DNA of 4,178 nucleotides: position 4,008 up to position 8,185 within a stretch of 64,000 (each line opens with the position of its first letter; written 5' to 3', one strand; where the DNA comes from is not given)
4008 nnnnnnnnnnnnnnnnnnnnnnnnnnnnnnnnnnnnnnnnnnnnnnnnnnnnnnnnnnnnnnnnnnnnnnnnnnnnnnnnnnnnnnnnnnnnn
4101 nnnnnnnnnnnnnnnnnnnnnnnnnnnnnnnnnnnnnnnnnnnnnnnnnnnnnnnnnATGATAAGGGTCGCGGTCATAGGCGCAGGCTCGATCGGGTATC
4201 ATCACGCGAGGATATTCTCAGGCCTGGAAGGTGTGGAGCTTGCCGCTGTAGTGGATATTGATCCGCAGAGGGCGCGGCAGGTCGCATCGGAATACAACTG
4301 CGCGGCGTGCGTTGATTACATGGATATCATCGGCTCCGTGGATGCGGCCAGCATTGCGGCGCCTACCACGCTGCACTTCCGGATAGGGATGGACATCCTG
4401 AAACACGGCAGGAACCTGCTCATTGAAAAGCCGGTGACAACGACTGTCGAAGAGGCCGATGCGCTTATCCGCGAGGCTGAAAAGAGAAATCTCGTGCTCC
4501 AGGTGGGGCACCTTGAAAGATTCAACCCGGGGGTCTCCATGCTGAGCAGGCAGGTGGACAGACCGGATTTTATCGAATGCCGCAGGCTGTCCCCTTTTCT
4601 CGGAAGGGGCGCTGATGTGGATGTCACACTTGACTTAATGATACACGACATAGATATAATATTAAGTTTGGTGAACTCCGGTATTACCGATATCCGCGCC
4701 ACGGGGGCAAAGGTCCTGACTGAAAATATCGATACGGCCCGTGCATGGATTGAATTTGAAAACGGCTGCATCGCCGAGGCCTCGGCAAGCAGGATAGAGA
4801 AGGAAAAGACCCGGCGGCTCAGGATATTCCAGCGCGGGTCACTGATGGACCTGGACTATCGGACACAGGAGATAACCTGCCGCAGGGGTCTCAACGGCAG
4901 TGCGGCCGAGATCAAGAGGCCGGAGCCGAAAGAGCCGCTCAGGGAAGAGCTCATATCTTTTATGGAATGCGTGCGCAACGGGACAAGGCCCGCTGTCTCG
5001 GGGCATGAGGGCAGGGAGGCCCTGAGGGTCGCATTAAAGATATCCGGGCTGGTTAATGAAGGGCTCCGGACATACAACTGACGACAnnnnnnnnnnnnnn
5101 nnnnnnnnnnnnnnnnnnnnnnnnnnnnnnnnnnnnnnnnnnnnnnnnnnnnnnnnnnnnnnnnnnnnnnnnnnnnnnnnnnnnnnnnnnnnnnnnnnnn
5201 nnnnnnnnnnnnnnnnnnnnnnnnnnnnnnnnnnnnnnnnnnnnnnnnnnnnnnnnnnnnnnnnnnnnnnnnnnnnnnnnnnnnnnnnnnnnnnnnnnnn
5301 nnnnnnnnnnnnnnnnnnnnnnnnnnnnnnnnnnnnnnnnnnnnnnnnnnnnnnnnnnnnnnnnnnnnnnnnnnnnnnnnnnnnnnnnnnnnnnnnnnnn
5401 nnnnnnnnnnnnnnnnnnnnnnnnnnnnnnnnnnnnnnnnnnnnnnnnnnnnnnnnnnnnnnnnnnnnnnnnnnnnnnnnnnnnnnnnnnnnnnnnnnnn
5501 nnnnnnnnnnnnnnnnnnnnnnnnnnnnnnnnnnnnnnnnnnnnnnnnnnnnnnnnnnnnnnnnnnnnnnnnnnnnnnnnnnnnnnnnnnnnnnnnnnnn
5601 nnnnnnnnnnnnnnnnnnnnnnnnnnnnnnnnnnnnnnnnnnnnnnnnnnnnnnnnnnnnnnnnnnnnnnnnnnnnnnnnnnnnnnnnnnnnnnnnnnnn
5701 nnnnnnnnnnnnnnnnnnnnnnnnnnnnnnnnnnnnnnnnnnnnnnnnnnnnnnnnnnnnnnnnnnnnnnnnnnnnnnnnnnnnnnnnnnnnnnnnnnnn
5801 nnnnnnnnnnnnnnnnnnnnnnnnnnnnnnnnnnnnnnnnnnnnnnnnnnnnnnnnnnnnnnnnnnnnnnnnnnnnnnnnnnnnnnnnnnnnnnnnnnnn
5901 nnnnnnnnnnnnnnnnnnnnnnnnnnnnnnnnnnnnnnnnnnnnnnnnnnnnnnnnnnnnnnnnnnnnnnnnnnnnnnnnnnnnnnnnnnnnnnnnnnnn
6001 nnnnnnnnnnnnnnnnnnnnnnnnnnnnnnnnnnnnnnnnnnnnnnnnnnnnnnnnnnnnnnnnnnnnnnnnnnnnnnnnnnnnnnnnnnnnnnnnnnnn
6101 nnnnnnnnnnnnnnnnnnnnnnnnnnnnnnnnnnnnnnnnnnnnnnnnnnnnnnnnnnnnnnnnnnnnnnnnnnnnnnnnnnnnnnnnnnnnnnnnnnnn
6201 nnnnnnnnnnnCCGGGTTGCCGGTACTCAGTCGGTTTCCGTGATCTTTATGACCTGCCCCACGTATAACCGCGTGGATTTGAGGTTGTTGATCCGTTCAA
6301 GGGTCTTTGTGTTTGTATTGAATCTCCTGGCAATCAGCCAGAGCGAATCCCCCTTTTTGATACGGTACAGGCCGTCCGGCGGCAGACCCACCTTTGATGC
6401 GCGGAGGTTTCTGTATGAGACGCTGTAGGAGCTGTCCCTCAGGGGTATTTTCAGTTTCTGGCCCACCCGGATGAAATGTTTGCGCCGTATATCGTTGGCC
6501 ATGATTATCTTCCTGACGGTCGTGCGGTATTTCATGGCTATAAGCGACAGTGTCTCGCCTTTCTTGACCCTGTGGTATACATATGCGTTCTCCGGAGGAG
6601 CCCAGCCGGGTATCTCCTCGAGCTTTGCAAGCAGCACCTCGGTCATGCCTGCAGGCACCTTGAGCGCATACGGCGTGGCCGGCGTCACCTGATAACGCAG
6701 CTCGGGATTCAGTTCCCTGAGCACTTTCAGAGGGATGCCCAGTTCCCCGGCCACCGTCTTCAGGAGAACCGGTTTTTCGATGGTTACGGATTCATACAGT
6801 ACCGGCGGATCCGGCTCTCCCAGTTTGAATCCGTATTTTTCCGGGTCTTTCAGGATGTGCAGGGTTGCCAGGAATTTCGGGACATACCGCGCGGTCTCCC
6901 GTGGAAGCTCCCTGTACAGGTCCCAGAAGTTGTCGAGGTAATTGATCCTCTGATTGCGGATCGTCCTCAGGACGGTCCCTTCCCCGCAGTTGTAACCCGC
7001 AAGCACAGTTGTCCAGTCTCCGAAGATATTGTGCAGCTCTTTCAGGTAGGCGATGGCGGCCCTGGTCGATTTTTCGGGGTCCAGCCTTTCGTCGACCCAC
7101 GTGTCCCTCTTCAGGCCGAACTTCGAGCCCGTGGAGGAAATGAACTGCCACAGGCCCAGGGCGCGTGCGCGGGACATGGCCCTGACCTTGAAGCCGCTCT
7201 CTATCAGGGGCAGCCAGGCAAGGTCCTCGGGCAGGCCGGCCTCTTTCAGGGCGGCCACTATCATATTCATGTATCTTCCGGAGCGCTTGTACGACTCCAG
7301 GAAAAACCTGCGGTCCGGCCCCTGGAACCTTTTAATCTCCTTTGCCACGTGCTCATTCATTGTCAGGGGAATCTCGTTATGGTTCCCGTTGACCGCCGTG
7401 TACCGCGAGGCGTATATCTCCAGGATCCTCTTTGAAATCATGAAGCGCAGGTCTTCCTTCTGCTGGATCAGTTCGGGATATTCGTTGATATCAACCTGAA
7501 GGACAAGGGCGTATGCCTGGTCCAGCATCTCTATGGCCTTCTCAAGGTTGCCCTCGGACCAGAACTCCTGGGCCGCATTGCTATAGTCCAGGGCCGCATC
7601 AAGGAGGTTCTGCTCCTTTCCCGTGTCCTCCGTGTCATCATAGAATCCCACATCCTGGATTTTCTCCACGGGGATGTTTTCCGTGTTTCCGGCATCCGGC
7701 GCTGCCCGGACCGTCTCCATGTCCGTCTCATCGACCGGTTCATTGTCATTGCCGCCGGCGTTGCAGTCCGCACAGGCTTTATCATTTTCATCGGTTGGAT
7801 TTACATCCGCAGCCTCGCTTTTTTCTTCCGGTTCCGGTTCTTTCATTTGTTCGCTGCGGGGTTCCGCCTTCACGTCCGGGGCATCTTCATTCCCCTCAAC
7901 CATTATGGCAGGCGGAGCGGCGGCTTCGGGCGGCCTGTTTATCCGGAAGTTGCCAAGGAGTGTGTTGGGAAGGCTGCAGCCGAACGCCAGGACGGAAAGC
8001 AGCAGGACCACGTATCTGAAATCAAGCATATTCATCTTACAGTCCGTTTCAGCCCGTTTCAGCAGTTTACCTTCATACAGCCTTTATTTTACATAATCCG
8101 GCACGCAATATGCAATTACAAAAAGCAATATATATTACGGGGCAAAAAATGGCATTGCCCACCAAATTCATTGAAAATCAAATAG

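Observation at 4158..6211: GnnA/GnnB-like oxidoreductase-aminotransferase pair inside the lipid A cluster predicts GlcN3N-based lipid A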

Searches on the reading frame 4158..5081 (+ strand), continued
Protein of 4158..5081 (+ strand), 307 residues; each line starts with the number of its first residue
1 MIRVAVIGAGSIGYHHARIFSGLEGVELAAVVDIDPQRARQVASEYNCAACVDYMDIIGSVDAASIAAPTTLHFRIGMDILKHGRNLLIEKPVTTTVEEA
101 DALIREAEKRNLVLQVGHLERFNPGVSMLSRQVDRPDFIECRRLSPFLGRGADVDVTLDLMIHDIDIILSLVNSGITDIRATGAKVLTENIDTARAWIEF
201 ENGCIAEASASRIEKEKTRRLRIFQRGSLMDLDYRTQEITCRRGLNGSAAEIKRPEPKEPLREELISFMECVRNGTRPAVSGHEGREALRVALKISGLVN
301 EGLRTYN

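Call 54: search_protein_families(library=ncbifam, max_evalue=1e-30, proteins=[L009:6995-7918:+, L047:7001-7930:+])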
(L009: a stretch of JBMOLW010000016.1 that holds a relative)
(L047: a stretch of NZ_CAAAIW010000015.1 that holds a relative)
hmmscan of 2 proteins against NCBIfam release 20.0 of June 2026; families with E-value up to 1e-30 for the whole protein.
L009:6995-7918:+ (307 aa): 2 families
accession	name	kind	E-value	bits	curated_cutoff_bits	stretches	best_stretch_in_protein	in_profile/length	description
NF040723.1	UDP-GlcNAcDh_Arch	equivalog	2.5e-75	253.8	450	1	3-296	1-296/302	UDP-N-acetylglucosamine 3-dehydrogenase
TIGR04380.1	myo_inos_iolG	equivalog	6.3e-34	117.3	355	1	3-301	2-323/330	inositol 2-dehydrogenase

L047:7001-7930:+ (310 aa): 2 families
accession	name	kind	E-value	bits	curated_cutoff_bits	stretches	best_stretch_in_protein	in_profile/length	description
NF040723.1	UDP-GlcNAcDh_Arch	equivalog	1.7e-64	218.2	450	1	1-299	1-294/302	UDP-N-acetylglucosamine 3-dehydrogenase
TIGR04380.1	myo_inos_iolG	equivalog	1.1e-36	126.3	355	1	2-304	3-321/330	inositol 2-dehydrogenase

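Call 55: find_encoding_contigs(protein=P0001, flank=10000, max_places=2)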
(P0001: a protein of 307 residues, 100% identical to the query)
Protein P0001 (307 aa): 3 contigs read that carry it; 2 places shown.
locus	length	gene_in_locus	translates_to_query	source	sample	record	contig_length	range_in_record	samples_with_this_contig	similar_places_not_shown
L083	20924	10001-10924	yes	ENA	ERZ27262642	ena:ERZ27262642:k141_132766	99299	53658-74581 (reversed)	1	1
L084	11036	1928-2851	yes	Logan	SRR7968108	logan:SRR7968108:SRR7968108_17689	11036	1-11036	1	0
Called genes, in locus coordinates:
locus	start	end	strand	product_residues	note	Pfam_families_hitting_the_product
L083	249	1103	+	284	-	PF01551:Peptidase_M23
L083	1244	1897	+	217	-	-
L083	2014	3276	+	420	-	PF16491:Peptidase_M48_N, PF01435:Peptidase_M48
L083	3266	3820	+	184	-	-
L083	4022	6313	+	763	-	PF07244:POTRA, PF08478:POTRA_1 (faint), PF25282:POTRA1_3_Toc75 (faint), PF07244:POTRA, PF08479:POTRA_2 (faint), PF07244:POTRA, PF01103:Omp85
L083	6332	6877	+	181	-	PF03938:OmpH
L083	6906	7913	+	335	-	PF04613:LpxD, PF14602:Hexapep_2 (faint), PF25084:LbH_EIF2B, PF25087:GMPPB_C (weak), PF00132:Hexapep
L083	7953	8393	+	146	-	PF22817:ApeP-like, PF07977:FabA, PF22818:ApeI-like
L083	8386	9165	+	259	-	PF25084:LbH_EIF2B (faint), PF25087:GMPPB_C (weak), PF00132:Hexapep, PF13720:Acetyltransf_11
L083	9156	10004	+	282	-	PF17930:LpxI_N, PF06230:LpxI_C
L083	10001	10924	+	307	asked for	PF01408:GFO_IDH_MocA, PF22725:GFO_IDH_MocA_C3, PF02894:GFO_IDH_MocA_C (faint)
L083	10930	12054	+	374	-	PF01041:DegT_DnrJ_EryC1, PF00266:Aminotran_5 (weak), PF01053:Cys_Met_Meta_PP (weak), PF01212:Beta_elim_lyase (weak)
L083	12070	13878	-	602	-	PF01464:SLT, PF01476:LysM, PF23473:LysM3_LYK4_5 (faint), PF01476:LysM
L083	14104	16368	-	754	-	PF01751:Toprim, PF01131:Topoisom_bac, PF01396:Zn_ribbon_Top1, PF13408:Zn_ribbon_recom (faint), PF01396:Zn_ribbon_Top1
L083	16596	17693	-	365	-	PF14520:HHH_5 (weak), PF00633:HHH (faint), PF02481:DNA_processg_A, PF18306:LDcluster4 (weak), PF17782:WHD_DprA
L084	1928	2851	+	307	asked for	PF01408:GFO_IDH_MocA, PF22725:GFO_IDH_MocA_C3, PF02894:GFO_IDH_MocA_C (faint)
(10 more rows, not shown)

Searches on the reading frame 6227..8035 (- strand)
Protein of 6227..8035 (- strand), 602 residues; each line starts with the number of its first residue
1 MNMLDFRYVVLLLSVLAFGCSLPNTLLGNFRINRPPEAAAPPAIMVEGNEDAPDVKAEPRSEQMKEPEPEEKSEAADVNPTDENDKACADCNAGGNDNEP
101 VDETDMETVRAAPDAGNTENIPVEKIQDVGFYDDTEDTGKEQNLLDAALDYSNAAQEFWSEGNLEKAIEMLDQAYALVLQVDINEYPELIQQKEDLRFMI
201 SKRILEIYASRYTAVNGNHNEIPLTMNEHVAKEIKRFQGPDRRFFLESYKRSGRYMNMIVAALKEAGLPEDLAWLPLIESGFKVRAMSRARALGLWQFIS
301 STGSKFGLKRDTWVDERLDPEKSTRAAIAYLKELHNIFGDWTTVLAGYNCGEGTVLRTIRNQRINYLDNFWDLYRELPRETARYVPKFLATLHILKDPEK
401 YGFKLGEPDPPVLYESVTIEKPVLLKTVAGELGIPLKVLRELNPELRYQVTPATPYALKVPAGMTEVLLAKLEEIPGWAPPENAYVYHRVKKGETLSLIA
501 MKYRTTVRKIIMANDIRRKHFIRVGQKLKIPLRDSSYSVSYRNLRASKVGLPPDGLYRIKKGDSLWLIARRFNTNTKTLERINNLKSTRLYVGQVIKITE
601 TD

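Call 3: search_protein_families(library=pfam, proteins=[window:6227-8035:-])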
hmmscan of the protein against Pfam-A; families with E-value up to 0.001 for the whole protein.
window:6227-8035:- (602 aa): 3 families
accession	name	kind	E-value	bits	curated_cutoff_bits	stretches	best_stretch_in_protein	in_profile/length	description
PF01476.26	LysM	-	1.3e-31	108.7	20.9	2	557-599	1-43/43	LysM domain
PF01464.25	SLT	-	5.7e-26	90.8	21.3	1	258-363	3-109/117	Transglycosylase SLT domain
PF23473.1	LysM3_LYK4_5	-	4.5e-06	27.1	29.3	0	557-591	5-39/48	LYK4/5 LysM3 domain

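Call 4: search_protein_families(library=ncbifam, proteins=[window:6227-8035:-])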
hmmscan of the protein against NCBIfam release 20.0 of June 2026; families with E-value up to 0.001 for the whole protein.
window:6227-8035:- (602 aa): 15 families
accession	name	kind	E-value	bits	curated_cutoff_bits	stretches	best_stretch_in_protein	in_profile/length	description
NF008050.0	PRK10783.1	equivalog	4e-62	210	508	2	243-533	92-390/457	murein transglycosylase D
NF004974.0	PRK06347.1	equivalog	2.7e-13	49.8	701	1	482-598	477-591/592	1,4-beta-N-acetylmuramoylhydrolase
NF040883.1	amid_act_ActS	equivalog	6.5e-12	45.2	375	2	488-536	36-84/242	amidase activator ActS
NF052398.1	Agg_Promo_Fact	equivalog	2.1e-09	37.9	170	1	485-536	28-79/202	aggregation-promoting factor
NF010723.1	PRK14125.1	equivalog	3.1e-09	36.6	60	0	558-598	36-84/87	cell division suppressor protein YneA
NF050804.1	CellDivDipMCaul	equivalog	5.1e-09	35.5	900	1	487-534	310-357/634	cell division endopeptidase DipM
NF047755.1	LIC_10271_M23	exception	2.4e-08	34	180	0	485-538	24-77/207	LIC_10271 family cell wall hydrolase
TIGR02899.1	spore_safA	subfamily_domain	3e-08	33.5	67.85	0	490-531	1-43/44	SafA/ExsA family spore coat assembly protein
NF041208.1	celldiv_DipM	equivalog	7.5e-08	32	740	1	555-599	184-228/419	cell division endopeptidase DipM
NF047373.1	BB0259_flg_lyt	exception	8.1e-08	31.5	234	1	255-356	548-651/705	flagellar assembly lytic transglycosylase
NF008399.0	PRK11198.1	equivalog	1e-07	32.5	134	0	481-531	91-146/149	peptidoglycan-binding protein LysM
NF042931.1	SAG1386_EF1546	equivalog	4.6e-06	26.8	80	0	487-530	111-157/158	SAG1386/EF1546 family surface-associated protein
NF008670.0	PRK11671.1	equivalog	7.4e-06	25.4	375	1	250-369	187-320/359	membrane-bound lytic murein transglycosylase MltC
NF010495.0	PRK13914.1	equivalog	3.4e-05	23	647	0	558-600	203-245/481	invasion associated endopeptidase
TIGR02907.1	spore_VI_D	equivalog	4.3e-05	23.2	169.85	0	556-598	301-343/344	stage VI sporulation protein D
